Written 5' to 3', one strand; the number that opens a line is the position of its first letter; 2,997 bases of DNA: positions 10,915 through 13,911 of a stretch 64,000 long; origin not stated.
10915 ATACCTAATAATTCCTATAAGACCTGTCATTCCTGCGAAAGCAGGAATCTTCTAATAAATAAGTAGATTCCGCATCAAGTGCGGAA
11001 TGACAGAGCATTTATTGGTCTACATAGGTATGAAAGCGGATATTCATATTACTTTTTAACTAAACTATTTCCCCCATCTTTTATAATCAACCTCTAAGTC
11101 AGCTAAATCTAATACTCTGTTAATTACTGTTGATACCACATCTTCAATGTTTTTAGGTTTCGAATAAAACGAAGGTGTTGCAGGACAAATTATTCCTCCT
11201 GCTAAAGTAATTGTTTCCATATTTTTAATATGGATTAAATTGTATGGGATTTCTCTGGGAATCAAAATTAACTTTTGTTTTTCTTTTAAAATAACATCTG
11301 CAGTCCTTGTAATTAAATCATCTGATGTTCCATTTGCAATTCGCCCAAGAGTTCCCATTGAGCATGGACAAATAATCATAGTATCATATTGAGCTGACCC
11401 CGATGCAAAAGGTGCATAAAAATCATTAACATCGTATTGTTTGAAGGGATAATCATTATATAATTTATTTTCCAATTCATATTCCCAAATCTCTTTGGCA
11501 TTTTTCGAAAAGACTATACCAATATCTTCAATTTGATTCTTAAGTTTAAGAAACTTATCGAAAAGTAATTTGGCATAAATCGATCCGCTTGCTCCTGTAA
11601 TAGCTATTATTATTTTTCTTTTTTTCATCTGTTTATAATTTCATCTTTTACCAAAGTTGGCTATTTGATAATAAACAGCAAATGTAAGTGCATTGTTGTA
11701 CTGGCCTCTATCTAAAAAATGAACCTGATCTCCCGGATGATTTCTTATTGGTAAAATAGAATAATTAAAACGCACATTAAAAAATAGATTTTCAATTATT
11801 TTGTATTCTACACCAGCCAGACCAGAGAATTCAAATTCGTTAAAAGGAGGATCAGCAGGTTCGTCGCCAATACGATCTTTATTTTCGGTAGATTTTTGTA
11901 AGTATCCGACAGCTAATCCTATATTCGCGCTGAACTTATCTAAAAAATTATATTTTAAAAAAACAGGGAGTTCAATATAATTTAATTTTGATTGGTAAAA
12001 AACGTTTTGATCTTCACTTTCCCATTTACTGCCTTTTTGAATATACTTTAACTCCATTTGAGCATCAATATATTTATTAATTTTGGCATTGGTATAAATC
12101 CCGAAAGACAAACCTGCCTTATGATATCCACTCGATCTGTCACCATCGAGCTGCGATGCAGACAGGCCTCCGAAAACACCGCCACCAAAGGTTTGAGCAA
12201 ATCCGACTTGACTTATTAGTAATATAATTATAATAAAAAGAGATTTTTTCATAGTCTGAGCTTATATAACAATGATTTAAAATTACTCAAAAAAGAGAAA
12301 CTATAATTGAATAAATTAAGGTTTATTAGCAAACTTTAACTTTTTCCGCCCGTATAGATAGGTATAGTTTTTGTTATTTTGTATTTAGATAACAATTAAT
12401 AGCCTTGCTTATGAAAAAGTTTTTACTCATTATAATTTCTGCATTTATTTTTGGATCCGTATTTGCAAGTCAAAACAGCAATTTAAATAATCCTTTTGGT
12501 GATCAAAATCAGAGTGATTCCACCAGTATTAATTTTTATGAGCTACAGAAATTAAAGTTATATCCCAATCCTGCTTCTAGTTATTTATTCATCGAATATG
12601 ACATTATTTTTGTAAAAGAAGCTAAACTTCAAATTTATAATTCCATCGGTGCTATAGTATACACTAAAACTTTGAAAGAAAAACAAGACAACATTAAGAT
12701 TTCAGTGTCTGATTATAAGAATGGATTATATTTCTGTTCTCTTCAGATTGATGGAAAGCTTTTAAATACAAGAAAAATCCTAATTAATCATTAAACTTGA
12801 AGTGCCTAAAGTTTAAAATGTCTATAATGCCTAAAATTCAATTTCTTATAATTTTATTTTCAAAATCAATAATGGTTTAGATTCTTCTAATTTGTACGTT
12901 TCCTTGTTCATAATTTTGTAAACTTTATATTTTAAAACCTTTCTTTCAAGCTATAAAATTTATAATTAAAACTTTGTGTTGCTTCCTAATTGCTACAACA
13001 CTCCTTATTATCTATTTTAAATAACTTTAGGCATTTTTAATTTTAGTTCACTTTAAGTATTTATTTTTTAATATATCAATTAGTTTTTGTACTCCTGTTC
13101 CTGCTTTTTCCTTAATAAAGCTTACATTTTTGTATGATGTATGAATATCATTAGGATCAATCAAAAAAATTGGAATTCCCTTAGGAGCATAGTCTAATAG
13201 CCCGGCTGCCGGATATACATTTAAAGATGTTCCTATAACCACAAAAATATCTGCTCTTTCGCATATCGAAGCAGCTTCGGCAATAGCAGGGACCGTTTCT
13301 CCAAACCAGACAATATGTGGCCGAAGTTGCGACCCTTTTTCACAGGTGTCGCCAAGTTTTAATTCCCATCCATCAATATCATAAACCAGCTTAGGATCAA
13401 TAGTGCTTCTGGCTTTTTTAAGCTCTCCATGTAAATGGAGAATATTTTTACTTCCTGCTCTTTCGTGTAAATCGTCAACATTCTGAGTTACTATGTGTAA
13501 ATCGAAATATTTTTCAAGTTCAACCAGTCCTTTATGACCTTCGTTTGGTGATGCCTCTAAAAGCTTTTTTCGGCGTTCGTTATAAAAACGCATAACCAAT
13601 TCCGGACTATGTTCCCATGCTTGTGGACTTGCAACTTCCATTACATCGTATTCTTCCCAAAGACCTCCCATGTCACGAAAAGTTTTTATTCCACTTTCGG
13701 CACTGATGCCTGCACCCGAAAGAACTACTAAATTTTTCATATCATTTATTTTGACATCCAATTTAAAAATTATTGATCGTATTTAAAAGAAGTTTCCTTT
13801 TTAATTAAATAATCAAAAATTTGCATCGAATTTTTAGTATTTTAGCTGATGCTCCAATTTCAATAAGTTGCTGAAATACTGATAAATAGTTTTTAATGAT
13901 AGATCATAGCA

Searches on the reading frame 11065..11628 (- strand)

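Call 31: search_protein_families(library=pfam, proteins=[window:11065-11628:-], max_evalue=0.000001)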
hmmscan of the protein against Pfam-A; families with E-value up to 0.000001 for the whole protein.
window:11065-11628:- (187 aa): 1 family
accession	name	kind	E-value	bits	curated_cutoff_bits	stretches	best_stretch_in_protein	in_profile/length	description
PF02441.25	Flavoprotein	-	1e-39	136.2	22.7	1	5-174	2-160/162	Flavoprotein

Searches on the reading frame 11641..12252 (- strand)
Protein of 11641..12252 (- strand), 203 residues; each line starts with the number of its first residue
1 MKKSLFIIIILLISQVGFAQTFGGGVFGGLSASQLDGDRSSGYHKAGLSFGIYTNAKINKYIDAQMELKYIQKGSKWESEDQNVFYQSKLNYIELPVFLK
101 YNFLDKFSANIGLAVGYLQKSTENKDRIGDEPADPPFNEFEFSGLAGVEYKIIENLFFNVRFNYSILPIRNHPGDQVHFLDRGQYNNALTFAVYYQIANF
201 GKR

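Call 32: search_protein_families(library=pfam, proteins=[window:11641-12252:-], max_evalue=0.000001)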
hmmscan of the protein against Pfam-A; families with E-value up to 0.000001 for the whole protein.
window:11641-12252:- (203 aa): 2 families
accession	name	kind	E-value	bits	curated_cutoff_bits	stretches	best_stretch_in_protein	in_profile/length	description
PF13568.12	OMP_b-brl_2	-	1.5e-19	71.1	27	1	18-168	1-172/175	Outer membrane protein beta-barrel domain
PF13505.12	OMP_b-brl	-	1.2e-11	45.6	28.7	1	10-173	6-158/175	Outer membrane protein beta-barrel domain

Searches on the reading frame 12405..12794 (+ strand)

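Call 32: search_protein_families(library=pfam, proteins=[window:12405-12794:+], max_evalue=0.000001)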
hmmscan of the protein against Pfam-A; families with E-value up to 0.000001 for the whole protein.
window:12405-12794:+ (129 aa): 1 family
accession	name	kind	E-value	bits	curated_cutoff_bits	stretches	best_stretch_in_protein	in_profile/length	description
PF18962.6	Por_Secre_tail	-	7.4e-14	52.2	27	1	52-127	1-75/75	Secretion system C-terminal sorting domain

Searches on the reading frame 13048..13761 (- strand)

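Call 32: search_protein_families(library=pfam, proteins=[window:13048-13761:-], max_evalue=0.000001)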
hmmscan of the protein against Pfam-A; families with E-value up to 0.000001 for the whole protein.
window:13048-13761:- (237 aa): 1 family
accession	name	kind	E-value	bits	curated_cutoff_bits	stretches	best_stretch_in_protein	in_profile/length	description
PF02146.23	SIR2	-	1.2e-42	146.3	24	1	16-184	1-180/180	Sir2 family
